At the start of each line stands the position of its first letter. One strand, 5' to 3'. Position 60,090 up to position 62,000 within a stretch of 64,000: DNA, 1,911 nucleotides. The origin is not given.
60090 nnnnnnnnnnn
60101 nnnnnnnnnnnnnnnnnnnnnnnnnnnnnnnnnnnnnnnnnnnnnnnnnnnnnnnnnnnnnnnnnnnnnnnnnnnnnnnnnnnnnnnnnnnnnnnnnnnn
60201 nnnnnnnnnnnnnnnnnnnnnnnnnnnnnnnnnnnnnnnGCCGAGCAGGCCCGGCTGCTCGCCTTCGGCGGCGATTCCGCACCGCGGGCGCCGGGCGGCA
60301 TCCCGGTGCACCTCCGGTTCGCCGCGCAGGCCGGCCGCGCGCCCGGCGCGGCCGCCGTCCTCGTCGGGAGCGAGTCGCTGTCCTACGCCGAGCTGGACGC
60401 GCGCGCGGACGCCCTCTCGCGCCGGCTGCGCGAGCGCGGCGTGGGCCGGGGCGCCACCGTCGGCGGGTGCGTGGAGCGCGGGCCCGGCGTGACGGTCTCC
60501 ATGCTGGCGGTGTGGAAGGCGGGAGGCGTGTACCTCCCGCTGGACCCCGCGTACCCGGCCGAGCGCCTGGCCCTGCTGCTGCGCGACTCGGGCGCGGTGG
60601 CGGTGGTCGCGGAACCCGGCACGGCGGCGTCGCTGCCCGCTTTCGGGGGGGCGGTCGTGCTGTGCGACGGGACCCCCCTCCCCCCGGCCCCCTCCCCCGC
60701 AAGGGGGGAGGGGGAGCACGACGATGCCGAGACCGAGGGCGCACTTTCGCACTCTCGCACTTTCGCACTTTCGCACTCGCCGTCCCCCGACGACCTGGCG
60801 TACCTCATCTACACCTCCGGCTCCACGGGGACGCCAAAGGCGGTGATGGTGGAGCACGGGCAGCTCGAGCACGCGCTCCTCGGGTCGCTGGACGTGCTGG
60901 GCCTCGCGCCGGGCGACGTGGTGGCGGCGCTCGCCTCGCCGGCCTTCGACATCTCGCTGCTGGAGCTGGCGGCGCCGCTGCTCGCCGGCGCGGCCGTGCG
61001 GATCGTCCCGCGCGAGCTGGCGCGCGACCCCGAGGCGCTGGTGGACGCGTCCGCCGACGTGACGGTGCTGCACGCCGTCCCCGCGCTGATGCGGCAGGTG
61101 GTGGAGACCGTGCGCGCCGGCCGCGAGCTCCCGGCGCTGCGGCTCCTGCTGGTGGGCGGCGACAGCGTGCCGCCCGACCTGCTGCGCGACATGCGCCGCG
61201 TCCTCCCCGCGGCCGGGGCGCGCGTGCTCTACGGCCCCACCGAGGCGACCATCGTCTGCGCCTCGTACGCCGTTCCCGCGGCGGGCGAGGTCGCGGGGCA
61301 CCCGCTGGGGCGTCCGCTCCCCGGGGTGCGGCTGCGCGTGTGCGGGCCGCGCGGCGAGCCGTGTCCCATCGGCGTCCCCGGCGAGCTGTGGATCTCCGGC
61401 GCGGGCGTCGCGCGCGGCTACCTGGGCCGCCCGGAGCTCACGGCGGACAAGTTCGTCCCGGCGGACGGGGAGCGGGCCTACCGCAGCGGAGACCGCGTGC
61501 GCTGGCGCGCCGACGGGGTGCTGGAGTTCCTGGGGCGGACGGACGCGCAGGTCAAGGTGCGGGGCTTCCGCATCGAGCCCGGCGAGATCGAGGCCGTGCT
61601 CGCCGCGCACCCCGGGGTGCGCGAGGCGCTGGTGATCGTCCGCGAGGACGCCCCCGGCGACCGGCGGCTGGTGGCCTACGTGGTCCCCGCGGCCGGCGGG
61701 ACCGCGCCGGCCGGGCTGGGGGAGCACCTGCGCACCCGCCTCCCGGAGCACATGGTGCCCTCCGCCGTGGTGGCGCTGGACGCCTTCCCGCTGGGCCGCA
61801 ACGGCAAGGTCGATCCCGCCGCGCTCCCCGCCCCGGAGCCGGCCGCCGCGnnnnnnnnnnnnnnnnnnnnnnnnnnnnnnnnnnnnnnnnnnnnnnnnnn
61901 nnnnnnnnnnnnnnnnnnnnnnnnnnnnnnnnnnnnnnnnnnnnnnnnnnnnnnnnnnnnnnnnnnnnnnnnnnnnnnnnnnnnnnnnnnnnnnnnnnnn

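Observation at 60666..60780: Composite insert: hairpin element copy 2 followed 17 nt later by a 4.75-unit 8-nt tandem array, expanding one A2-A3 region by about 25 codons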

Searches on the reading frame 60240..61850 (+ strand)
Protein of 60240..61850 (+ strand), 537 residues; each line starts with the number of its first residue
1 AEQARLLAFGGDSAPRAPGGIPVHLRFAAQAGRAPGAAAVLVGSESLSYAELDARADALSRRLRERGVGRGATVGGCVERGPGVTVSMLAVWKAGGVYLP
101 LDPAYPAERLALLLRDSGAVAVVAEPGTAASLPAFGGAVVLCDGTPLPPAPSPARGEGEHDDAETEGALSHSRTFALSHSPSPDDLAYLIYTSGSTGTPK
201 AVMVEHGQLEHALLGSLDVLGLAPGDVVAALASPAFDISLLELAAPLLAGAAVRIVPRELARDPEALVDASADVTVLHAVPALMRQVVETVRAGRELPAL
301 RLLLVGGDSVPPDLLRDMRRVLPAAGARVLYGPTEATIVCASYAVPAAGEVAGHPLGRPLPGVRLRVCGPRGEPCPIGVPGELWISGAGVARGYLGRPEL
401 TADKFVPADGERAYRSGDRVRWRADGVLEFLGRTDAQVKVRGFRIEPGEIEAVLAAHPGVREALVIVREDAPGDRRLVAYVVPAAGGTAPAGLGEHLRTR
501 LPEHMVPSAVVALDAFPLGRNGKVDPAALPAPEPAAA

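Call 35: find_homologous_proteins(query=window:60240-61850:+, max_evalue=1e-30)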
Query window:60240-61850:+ (537 aa): 7908 proteins with E <= 1e-30 among 8000 candidates; the best 120 are listed.
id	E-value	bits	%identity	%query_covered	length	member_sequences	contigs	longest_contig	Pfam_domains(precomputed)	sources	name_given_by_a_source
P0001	5.0e-191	654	68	93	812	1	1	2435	PF00668.26,PF00550.32,PF00501.35,PF13193.13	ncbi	ncbi:MAG TPA: amino acid adenylation domain-containing protein, partial [Longimicrobiaceae bacterium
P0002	1.8e-189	649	67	91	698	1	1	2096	PF13847.13,PF13489.13,PF05175.21,PF13649.13,PF00501.35,PF13193.13,PF08241.19,PF08242.19,PF05401.17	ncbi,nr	ncbi:MAG TPA: amino acid adenylation domain-containing protein, partial [Longimicrobium sp.]|nr:amin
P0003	3.4e-189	648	69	90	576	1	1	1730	PF00668.26,PF00501.35,PF13193.13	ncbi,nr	ncbi:MAG TPA: amino acid adenylation domain-containing protein, partial [Longimicrobium sp.]|nr:amin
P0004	4.7e-187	641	67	91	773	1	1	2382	PF00668.26,PF13649.13,PF00501.35,PF13193.13,PF08242.19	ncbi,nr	ncbi:MAG TPA: amino acid adenylation domain-containing protein, partial [Longimicrobiaceae bacterium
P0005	1.4e-186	639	67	91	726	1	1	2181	PF13847.13,PF00668.26,PF13489.13,PF13649.13,PF00501.35,PF13193.13,PF08241.19,PF08242.19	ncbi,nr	ncbi:MAG TPA: amino acid adenylation domain-containing protein, partial [Longimicrobium sp.]|nr:amin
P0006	1.4e-176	606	67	88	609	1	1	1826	PF00668.26,PF00550.32,PF00501.35,PF13193.13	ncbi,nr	ncbi:MAG TPA: amino acid adenylation domain-containing protein, partial [Longimicrobiaceae bacterium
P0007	2.1e-159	550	57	98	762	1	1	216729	PF00668.26,PF00550.32,PF00501.35,PF13193.13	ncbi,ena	-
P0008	7.2e-152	525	67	77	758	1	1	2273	PF00668.26,PF00501.35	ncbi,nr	ncbi:MAG TPA: condensation domain-containing protein, partial [Longimicrobium sp.]|nr:condensation d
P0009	1.2e-150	521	58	90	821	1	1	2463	PF00668.26,PF00501.35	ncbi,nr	ncbi:MAG TPA: amino acid adenylation domain-containing protein, partial [Longimicrobiaceae bacterium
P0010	1.2e-149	518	55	99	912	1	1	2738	PF00668.26,PF00550.32,PF00501.35,PF13193.13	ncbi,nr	ncbi:MAG TPA: amino acid adenylation domain-containing protein, partial [Longimicrobiaceae bacterium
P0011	3.7e-148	513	66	75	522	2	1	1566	PF00668.26,PF00501.35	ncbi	ncbi:MAG TPA: AMP-binding protein, partial [Longimicrobiaceae bacterium]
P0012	7.5e-148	512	77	56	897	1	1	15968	PF13847.13,PF13489.13,PF13649.13,PF00550.32,PF00501.35,PF13193.13,PF08241.19,PF08242.19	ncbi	-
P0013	1.7e-146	507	55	100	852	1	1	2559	PF00668.26,PF00550.32,PF00501.35,PF13193.13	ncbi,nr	ncbi:MAG TPA: amino acid adenylation domain-containing protein, partial [Longimicrobiaceae bacterium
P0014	3.2e-146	506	74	58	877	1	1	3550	PF13847.13,PF13489.13,PF05175.21,PF13649.13,PF00550.32,PF00501.35,PF13193.13,PF08241.19,PF08242.19,PF05401.17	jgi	jgi:amino acid adenylation domain-containing protein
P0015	7.4e-146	505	53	100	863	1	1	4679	PF00668.26,PF00550.32,PF00501.35,PF13193.13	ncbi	ncbi:MAG TPA: amino acid adenylation domain-containing protein, partial [Longimicrobium sp.]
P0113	1.4e-115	405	49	97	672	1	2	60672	PF00550.32,PF00501.35,PF13193.13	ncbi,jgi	jgi:amino acid adenylation domain-containing protein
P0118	2.8e-115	404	49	97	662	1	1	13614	PF00550.32,PF00501.35,PF13193.13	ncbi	ncbi:MAG: amino acid adenylation domain-containing protein [Gemmatimonadota bacterium]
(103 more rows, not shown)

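Call 55: find_encoding_contigs(protein=P0113, flank=10000, max_places=2)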
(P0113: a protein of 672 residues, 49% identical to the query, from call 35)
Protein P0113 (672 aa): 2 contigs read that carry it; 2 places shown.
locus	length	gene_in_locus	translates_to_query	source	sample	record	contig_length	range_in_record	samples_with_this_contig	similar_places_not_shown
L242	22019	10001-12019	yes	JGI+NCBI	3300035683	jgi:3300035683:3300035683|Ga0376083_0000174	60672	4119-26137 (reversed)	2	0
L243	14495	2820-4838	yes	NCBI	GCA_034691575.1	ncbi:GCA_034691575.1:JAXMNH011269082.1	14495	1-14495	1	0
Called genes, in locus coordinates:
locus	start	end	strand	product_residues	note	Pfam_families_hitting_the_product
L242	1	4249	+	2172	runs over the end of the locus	PF00668:Condensation, PF00501:AMP-binding, PF13193:AMP-binding_C, PF00550:PP-binding, PF00668:Condensation, PF00501:AMP-binding, PF13193:AMP-binding_C, PF00550:PP-binding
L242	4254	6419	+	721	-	PF00109:ketoacyl-synt, PF02801:Ketoacyl-synt_C, PF16197:KAsynt_C_assoc, PF22336:RhiE-like_linker, PF22621:CurL-like_PKS_C, PF00550:PP-binding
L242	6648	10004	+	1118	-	PF00668:Condensation, PF00501:AMP-binding, PF13193:AMP-binding_C, PF00550:PP-binding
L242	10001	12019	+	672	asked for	PF00501:AMP-binding, PF13193:AMP-binding_C, PF00550:PP-binding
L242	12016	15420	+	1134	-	PF00668:Condensation, PF00501:AMP-binding, PF13193:AMP-binding_C, PF00550:PP-binding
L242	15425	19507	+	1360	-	PF00109:ketoacyl-synt, PF02801:Ketoacyl-synt_C, PF16197:KAsynt_C_assoc, PF22336:RhiE-like_linker, PF22621:CurL-like_PKS_C, PF00698:Acyl_transf_1, PF00550:PP-binding, PF01370:Epimerase, +2 more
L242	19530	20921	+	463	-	PF05977:MFS_3, PF07690:MFS_1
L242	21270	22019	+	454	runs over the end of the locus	PF22621:CurL-like_PKS_C (weak), PF00698:Acyl_transf_1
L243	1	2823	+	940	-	?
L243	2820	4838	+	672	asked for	PF00501:AMP-binding, PF13193:AMP-binding_C, PF00550:PP-binding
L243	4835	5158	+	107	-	PF00668:Condensation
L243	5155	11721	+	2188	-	PF00668:Condensation, PF00501:AMP-binding, PF13193:AMP-binding_C, PF00550:PP-binding, PF00668:Condensation, PF00501:AMP-binding, PF13193:AMP-binding_C, PF00550:PP-binding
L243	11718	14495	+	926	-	?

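Call 56: find_encoding_contigs(protein=P0007, flank=10000, max_places=2)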
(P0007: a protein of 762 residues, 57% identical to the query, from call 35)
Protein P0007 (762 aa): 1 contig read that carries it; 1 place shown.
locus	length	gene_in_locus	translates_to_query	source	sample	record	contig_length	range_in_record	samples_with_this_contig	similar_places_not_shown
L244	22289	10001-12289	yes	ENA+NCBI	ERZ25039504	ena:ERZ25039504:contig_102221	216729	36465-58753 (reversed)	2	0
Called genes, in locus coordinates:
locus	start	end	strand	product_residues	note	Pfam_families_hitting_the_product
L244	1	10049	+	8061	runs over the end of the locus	-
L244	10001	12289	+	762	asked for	PF00668:Condensation, PF00501:AMP-binding, PF13193:AMP-binding_C, PF00550:PP-binding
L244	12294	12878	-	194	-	-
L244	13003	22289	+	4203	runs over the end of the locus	PF00668:Condensation, PF00501:AMP-binding, PF00550:PP-binding, PF13193:AMP-binding_C, PF00668:Condensation, PF00501:AMP-binding, PF13193:AMP-binding_C, PF00550:PP-binding, +8 more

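Call 57: find_encoding_contigs(protein=P0118, flank=10000, max_places=2)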
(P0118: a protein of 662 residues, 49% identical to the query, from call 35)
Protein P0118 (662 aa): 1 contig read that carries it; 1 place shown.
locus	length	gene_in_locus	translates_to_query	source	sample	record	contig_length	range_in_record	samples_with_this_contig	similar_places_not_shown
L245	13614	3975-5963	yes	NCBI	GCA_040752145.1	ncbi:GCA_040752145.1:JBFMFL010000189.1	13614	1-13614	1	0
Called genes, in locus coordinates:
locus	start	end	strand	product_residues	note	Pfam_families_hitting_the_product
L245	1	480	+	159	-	PF00550:PP-binding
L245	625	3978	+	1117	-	PF00668:Condensation, PF00501:AMP-binding, PF13193:AMP-binding_C, PF00550:PP-binding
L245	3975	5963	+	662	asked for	PF00501:AMP-binding, PF13193:AMP-binding_C, PF00550:PP-binding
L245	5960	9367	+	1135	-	PF00668:Condensation, PF00501:AMP-binding, PF13193:AMP-binding_C, PF00550:PP-binding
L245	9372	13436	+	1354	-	PF00109:ketoacyl-synt, PF02801:Ketoacyl-synt_C, PF16197:KAsynt_C_assoc, PF22336:RhiE-like_linker, PF22621:CurL-like_PKS_C, PF00698:Acyl_transf_1, PF00550:PP-binding, PF01370:Epimerase, +2 more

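Call 70: search_solved_structures(query=window:60240-61850:+, max_evalue=1e-40, show_alignments=2)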
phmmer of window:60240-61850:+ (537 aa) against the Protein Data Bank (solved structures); distinct sequences matched with E-value up to 1e-40: 71 (the best 60 are shown).
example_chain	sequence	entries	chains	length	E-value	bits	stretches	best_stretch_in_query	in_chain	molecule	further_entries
6mfy_A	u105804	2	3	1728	1.4e-179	601.4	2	30-535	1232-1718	Linear gramicidin synthase subunit A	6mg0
9be3_A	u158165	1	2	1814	2.8e-179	600.4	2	30-534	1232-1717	Linear gramicidin synthase subunit A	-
9be4_A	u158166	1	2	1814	2.8e-179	600.4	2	30-534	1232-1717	Linear gramicidin synthase subunit A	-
6mfz_A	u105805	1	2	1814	2.8e-179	600.4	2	30-534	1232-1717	Linear gramicidin synthase subunit A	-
9meh_A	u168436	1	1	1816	2.8e-179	600.4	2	30-534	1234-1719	Linear gramicidin synthase subunit A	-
8xjz_C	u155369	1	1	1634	8.1e-117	394.3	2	167-524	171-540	Peptide synthetase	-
6p1j_A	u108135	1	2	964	1.2e-106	360.8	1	1-529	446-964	Txo2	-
5u89_A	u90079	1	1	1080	1.4e-100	340.7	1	27-533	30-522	Amino acid adenylation domain protein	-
8hlk_A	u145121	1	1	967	8.1e-90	305.2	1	3-534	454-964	Microcystin synthetase B (Fragment)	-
8jbr_A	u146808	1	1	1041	6.4e-87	295.6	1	2-533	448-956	McyA protein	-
4d4g_A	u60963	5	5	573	1.2e-86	294.7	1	23-533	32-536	APNAA1 | APNA A1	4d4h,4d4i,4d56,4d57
5es6_A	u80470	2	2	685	2e-85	290.7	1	173-532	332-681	Linear gramicidin synthase subunit A | Linear gramicidin synthetase subunit A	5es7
5es5_A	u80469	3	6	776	2.9e-85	290.2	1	173-532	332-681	Linear gramicidin synthetase subunit A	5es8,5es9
6mfx_A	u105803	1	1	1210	8e-85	288.7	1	170-532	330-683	Linear gramicidin synthase subunit A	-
6mfw_A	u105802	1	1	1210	1.3e-84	288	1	23-532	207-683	Linear gramicidin synthase subunit A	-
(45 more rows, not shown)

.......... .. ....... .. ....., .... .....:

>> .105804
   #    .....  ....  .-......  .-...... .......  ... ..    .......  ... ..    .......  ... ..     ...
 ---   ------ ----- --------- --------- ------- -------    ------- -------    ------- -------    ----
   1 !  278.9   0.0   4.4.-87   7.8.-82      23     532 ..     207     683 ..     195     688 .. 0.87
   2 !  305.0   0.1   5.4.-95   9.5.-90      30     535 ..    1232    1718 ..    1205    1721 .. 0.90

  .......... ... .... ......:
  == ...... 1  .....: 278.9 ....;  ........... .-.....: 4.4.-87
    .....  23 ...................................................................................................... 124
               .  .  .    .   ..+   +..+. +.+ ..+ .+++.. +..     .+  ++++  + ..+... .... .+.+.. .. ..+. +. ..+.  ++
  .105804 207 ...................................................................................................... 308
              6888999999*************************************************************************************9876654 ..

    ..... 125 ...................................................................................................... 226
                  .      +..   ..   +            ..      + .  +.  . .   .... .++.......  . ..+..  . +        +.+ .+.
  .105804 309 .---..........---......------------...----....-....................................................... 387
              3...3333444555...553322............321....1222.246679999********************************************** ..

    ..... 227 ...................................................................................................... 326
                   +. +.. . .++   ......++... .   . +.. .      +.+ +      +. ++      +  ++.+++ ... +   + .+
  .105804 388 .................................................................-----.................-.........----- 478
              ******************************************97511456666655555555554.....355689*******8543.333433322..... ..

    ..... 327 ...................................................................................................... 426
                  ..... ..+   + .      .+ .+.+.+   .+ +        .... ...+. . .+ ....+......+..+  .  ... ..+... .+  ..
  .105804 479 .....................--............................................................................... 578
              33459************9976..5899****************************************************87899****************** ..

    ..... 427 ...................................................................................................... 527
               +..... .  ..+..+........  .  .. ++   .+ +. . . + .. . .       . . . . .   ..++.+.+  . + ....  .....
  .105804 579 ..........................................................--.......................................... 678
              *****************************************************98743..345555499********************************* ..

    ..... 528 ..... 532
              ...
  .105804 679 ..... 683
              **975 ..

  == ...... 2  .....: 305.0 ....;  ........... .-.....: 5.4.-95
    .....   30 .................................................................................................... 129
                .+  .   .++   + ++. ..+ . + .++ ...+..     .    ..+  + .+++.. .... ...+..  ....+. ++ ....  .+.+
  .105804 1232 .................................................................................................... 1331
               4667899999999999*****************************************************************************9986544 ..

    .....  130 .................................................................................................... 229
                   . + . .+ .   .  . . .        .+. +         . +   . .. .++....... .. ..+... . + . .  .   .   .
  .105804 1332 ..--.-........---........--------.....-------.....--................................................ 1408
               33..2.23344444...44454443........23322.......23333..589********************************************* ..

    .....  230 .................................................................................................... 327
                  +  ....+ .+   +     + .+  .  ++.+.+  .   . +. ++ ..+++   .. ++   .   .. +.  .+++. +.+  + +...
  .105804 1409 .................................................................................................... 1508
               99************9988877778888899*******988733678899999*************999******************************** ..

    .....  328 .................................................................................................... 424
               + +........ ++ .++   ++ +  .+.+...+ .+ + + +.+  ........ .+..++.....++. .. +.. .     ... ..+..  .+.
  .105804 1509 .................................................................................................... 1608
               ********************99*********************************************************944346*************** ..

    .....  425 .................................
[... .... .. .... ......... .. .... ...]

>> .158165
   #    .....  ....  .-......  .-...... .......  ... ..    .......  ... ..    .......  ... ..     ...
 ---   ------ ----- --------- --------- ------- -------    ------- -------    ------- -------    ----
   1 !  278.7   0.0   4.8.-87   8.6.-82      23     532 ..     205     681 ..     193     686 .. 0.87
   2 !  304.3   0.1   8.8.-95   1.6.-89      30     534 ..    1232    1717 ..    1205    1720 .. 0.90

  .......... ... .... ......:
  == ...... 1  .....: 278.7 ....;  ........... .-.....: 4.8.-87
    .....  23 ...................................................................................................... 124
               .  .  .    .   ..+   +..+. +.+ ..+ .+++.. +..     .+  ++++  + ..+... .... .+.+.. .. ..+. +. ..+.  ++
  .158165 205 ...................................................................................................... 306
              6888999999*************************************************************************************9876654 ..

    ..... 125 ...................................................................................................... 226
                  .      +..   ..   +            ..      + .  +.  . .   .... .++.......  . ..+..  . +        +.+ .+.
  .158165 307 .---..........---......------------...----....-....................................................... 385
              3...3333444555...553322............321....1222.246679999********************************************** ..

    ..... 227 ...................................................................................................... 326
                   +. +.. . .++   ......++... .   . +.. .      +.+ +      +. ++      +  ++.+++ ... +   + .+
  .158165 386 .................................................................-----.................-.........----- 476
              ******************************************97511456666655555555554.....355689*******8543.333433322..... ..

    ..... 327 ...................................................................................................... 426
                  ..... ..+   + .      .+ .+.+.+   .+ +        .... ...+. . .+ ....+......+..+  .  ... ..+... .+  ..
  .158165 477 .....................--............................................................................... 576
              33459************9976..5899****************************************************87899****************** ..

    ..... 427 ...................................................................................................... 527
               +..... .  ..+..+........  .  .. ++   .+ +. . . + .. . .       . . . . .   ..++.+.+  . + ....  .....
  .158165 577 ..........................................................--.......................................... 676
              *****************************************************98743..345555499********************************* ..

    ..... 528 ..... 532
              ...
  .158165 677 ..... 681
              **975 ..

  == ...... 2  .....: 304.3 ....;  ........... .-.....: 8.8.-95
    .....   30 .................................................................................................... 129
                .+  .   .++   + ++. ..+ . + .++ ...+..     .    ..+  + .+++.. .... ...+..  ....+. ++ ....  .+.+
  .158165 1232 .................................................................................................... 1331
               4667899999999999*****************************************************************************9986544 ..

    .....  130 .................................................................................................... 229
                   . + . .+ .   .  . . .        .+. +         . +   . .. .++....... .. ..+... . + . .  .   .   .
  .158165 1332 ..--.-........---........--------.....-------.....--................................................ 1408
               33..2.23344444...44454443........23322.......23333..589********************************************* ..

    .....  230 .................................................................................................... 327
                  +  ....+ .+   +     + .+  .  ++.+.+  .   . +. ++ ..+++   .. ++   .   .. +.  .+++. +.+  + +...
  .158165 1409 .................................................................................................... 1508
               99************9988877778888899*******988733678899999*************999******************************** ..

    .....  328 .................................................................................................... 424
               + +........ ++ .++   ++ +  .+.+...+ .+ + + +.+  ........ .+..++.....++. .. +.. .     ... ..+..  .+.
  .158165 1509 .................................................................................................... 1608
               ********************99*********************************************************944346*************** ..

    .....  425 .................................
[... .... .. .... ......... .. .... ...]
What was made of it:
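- On NRPS adenylation domain (host): LgrA 6mfy, E 1e-179 (call 70).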

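Call 71: predict_structure(alignment_id=A4)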
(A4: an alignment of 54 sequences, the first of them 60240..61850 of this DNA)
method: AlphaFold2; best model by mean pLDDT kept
length: 537 residues; sequences in the alignment: 54
mean_pLDDT: 90.7   pTM: 0.87
mean pLDDT of the five models: 90.7, 89.1, 88.4, 88.3, 87.9
residues with pLDDT >= 90: 419; 70-90: 73; 50-70: 30; < 50: 15
segments of 3 or more residues with pLDDT < 50: 157-167, 169-171
pLDDT, mean of each block of 10 residues (from residue 1): 86 63 96 98 97 98 96 97 97 97 93 97 95 95 83 54 48 58 95 75 97 96 98 95 98 96 96 97 96 98 95 96 98 96 95 95 95 95 95 96 94 95 96 84 84 94 93 87 89 91 90 94 91 70
secondary structure, 60 per line:
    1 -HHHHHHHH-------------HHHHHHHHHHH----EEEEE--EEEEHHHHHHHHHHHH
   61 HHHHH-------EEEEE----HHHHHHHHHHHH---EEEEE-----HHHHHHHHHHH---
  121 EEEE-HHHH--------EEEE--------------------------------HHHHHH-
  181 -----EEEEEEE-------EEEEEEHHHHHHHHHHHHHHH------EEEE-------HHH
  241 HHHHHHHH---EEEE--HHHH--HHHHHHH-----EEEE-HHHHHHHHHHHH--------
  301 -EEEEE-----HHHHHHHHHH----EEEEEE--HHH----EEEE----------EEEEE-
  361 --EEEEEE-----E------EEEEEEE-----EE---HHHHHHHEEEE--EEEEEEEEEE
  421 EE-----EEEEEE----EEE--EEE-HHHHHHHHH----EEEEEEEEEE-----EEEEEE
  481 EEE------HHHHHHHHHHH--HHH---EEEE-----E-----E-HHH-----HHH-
elements in order: H2-9 H23-33 E38-42 E45-48 H49-65 E73-77 H82-93 E97-101 H107-117 E121-124 H126-129 E138-141 H174-179 E186-192 E200-205 H206-220 E227-230 H238-248 E252-255 H258-261 H264-270 E276-279 H281-292 E302-306 H312-321 E326-331 E341-344 E355-359 E363-368 E381-387 H398-404 E405-408 E411-422 E428-433 E438-440 E443-445 H447-455 E460-469 E475-483 H490-500 E509-512
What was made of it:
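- Permissive loop: in the AlphaFold2 model (mean pLDDT 90.7) the insert scores 48-58, has no secondary structure, and lies between strands 138-141 and 186-192 (call 71). AlphaFold2 gives no structure for it (call 71).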
